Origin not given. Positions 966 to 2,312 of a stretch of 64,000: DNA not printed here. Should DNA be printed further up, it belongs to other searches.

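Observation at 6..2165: Single-chain nuclease-methyltransferase fusion reminiscent of Type IIG/IIL restriction-modification enzymes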

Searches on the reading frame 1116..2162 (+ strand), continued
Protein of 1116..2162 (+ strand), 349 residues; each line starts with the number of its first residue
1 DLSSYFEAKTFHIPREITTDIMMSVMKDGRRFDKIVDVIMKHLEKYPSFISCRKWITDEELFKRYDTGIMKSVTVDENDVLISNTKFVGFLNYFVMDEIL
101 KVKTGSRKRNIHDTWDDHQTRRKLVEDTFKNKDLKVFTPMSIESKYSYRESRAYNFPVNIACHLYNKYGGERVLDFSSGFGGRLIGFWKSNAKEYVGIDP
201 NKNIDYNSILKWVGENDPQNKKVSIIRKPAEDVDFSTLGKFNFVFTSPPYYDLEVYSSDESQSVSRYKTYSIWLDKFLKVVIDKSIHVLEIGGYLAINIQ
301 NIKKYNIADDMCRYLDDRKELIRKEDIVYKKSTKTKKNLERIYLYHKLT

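Call 93: search_protein_families(library=pfam, proteins=[L020:4631-5434:+, L021:6838-7548:+, L021:7552-8316:+, L016:7875-8582:+, L016:8551-9465:+, L016:9431-10285:+, L016:1912-3438:+, L020:6646-7827:+], max_evalue=0.001)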
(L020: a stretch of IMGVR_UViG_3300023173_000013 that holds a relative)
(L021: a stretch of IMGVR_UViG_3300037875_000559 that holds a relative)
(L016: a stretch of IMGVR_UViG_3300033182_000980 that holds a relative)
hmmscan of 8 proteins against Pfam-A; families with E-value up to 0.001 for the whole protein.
L020:4631-5434:+ (268 aa): 1 family
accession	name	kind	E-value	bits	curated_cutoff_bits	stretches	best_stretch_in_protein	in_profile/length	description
PF01555.25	N6_N4_Mtase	-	1e-40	140.5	26.7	1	23-258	1-221/221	DNA methylase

L021:6838-7548:+ (237 aa): 1 family
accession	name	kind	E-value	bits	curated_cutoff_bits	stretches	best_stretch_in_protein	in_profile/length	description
PF02086.21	MethyltransfD12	-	1.4e-06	28.7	22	0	5-69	1-71/253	D12 class N6 adenine-specific DNA methyltransferase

L021:7552-8316:+ (255 aa): 1 family
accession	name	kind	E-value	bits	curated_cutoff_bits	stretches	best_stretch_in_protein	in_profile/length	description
PF01555.25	N6_N4_Mtase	-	1.8e-41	142.9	26.7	1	23-245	1-221/221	DNA methylase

L016:7875-8582:+ (236 aa): 1 family
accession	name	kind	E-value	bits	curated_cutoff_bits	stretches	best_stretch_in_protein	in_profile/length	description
PF00303.24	Thymidylat_synt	-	1.6e-06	27.9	24.3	1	89-213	85-212/266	Thymidylate synthase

L016:8551-9465:+ (305 aa): 2 families
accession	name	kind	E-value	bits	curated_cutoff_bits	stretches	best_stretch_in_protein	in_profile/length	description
PF00733.27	Asn_synthase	-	2.7e-08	34.3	21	1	11-117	2-109/354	Asparagine synthase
PF06508.19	QueC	-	0.00048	20.1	22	1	30-125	6-98/210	Queuosine biosynthesis protein QueC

L016:9431-10285:+ (285 aa): 1 family
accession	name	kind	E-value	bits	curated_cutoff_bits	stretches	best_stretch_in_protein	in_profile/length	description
PF00291.31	PALP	-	2.5e-07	30.7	35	1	74-220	66-200/295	Pyridoxal-phosphate dependent enzyme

L016:1912-3438:+ (509 aa): 1 family
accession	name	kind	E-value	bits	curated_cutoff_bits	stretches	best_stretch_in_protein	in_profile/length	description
PF03796.21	DnaB_C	-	1.2e-17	64.6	27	1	190-437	3-211/255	DnaB-like helicase C terminal domain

L020:6646-7827:+ (394 aa): 4 families
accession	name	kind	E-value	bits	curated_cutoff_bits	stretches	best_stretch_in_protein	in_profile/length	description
PF00583.31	Acetyltransf_1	-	3.3e-08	34.3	20.7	1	212-297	15-98/116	Acetyltransferase (GNAT) family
PF13508.13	Acetyltransf_7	-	1.3e-05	25.9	27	1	230-296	3-65/84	Acetyltransferase (GNAT) domain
PF00005.33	ABC_tran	-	0.00018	22.5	25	0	56-73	14-31/137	ABC transporter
PF02456.21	Adeno_IVa2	-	0.00097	18.5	21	0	43-77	77-111/370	Adenovirus IVa2 protein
